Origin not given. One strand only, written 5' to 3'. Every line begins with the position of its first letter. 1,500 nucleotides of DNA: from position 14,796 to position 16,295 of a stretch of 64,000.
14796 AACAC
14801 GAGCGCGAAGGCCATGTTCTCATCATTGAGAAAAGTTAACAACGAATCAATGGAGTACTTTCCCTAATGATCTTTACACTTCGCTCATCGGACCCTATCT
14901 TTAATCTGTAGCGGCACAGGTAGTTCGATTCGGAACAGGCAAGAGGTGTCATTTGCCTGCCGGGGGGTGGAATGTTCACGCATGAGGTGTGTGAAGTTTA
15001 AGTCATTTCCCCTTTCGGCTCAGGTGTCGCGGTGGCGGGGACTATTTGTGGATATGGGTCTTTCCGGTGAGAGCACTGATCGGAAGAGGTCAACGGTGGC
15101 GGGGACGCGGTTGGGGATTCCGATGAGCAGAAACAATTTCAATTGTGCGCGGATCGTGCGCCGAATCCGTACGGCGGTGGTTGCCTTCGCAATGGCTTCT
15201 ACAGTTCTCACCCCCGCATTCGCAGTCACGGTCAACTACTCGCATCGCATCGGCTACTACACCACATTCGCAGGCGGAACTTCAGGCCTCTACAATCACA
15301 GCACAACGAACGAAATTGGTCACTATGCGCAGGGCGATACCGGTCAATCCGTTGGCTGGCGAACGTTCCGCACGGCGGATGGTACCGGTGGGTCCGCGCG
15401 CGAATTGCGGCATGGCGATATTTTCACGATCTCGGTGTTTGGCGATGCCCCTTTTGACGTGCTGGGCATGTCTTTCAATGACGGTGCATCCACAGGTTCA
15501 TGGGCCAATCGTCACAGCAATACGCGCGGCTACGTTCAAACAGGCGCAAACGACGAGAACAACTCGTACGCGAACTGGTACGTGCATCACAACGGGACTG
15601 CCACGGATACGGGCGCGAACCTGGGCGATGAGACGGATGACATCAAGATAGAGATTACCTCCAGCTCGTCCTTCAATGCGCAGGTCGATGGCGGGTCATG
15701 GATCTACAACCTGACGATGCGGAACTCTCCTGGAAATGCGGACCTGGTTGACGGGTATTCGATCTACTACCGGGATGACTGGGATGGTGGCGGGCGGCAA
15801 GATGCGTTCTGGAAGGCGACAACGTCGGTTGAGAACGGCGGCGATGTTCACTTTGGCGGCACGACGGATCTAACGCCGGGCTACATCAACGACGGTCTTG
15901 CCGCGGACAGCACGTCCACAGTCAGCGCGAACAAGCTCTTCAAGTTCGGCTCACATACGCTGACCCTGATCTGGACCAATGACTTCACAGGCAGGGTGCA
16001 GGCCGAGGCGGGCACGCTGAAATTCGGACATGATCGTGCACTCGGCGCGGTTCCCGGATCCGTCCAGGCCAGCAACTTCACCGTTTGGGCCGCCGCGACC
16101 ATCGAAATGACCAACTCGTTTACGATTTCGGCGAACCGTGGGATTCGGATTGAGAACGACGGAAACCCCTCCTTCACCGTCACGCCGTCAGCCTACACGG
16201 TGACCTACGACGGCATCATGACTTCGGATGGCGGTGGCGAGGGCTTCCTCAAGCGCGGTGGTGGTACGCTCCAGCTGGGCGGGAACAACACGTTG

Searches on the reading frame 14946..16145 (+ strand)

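Call 39: search_protein_families(library=pfam, proteins=[window:14946-16145:+], max_evalue=1)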
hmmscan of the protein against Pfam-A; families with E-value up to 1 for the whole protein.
window:14946-16145:+ (400 aa): 2 families
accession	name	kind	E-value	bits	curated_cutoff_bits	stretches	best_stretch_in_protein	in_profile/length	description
PF10525.14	Engrail_1_C_sig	-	0.058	13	22.5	1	114-121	16-23/31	Engrailed homeobox C-terminal signature domain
PF12951.13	PATR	-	0.32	11.5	27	1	332-358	2-28/30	Passenger-associated-transport-repeat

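Call 48: search_protein_families(library=ncbifam, proteins=[window:14946-16145:+], max_evalue=0.1)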
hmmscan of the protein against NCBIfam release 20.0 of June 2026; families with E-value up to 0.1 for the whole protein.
window:14946-16145:+ (400 aa): 0 families
